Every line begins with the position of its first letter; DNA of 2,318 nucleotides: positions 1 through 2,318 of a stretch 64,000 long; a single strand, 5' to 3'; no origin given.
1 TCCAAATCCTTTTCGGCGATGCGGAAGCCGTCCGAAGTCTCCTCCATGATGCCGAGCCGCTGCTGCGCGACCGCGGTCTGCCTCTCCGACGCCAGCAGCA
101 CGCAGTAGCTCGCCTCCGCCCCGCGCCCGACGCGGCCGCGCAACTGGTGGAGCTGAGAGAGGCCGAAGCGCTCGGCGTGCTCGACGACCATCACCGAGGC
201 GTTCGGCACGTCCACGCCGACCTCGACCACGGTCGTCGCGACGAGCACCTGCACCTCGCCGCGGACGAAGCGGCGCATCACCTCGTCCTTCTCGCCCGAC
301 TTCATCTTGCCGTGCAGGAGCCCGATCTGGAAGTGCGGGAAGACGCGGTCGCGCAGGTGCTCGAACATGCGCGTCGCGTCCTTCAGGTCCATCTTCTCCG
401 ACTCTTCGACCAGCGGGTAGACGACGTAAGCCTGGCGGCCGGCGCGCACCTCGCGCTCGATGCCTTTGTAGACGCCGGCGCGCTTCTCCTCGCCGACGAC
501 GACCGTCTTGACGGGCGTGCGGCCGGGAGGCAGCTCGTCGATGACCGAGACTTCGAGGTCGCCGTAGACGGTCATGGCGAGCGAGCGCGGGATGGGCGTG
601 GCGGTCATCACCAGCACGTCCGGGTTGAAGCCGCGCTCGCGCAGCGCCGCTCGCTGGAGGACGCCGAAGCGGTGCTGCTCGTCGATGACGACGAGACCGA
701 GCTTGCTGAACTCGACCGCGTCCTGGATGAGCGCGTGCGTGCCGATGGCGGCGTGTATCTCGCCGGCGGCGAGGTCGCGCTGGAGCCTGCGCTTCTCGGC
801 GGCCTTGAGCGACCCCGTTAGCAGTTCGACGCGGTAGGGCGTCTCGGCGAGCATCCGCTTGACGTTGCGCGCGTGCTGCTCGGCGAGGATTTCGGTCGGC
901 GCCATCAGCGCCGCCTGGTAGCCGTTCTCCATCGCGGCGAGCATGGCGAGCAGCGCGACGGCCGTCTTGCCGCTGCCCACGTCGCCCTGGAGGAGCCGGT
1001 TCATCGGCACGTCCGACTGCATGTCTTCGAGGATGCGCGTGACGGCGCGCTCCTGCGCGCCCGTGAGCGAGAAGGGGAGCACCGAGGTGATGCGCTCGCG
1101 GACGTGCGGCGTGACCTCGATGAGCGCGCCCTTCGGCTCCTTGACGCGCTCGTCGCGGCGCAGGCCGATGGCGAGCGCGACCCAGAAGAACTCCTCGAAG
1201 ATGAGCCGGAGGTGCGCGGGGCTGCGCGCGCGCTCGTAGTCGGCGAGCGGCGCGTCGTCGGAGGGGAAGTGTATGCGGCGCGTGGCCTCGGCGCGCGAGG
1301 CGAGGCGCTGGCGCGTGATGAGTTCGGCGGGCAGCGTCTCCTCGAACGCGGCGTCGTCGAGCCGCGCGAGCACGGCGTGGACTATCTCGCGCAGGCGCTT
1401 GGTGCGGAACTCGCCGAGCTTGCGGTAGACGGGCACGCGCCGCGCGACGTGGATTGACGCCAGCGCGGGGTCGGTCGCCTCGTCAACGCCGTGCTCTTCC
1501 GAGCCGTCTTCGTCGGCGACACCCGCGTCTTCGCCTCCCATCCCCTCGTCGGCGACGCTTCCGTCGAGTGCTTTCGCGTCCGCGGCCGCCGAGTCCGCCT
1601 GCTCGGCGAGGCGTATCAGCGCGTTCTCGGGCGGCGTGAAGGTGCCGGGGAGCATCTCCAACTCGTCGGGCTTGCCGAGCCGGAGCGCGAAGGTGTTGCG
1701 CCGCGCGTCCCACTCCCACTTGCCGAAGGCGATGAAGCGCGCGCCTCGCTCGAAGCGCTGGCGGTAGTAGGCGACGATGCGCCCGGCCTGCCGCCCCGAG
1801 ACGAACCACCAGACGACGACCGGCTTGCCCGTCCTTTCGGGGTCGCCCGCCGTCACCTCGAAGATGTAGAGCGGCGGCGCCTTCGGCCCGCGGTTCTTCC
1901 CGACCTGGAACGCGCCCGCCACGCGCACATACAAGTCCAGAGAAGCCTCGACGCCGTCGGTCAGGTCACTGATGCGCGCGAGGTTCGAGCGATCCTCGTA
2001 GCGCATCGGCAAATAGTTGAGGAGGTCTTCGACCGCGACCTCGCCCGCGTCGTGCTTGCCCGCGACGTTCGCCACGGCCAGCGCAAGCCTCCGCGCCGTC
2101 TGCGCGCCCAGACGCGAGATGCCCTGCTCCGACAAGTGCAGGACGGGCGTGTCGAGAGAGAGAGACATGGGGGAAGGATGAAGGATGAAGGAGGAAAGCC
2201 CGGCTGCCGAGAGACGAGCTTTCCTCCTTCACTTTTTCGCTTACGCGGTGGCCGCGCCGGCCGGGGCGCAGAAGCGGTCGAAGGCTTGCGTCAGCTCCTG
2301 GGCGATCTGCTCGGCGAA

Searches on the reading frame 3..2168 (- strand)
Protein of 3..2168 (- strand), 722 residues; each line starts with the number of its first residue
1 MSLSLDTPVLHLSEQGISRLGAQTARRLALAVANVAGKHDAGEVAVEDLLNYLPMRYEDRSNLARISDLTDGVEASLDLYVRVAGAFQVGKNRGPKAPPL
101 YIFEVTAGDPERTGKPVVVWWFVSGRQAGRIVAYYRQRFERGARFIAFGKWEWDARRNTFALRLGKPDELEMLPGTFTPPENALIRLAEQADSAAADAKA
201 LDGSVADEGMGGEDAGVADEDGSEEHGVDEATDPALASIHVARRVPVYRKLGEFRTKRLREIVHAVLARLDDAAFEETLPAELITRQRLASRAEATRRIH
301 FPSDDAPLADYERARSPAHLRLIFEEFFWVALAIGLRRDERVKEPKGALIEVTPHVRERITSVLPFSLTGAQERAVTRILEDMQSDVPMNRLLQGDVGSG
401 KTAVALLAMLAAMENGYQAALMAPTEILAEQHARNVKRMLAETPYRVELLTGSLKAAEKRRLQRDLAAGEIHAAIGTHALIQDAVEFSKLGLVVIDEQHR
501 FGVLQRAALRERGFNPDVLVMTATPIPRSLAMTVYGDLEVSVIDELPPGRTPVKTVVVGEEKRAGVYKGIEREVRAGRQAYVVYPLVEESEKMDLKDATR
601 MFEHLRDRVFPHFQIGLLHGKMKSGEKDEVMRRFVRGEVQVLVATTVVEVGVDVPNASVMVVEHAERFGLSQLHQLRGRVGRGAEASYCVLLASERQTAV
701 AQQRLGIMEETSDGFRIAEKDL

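Call 14: search_protein_families(library=pfam, proteins=[window:3-2168:-])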
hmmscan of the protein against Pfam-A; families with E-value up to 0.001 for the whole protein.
window:3-2168:- (722 aa): 5 families
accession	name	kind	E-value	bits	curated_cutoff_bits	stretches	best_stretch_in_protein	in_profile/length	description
PF00270.35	DEAD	-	8.1e-26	91.2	26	1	371-530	3-164/167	DEAD/DEAH box helicase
PF00271.37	Helicase_C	-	2.4e-21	76.5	23.5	1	575-682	13-108/110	Helicase conserved C-terminal domain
PF04851.21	ResIII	-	1e-11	45.5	22.5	1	367-525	3-162/164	Type III restriction enzyme, res subunit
PF22590.2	Cas3-like_C_2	-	8e-06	26.5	27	1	596-683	13-104/106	CRISPR-associated nuclease/helicase Cas3, C-terminal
PF13604.12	AAA_30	-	0.00011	22.4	27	0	368-510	2-109/191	AAA domain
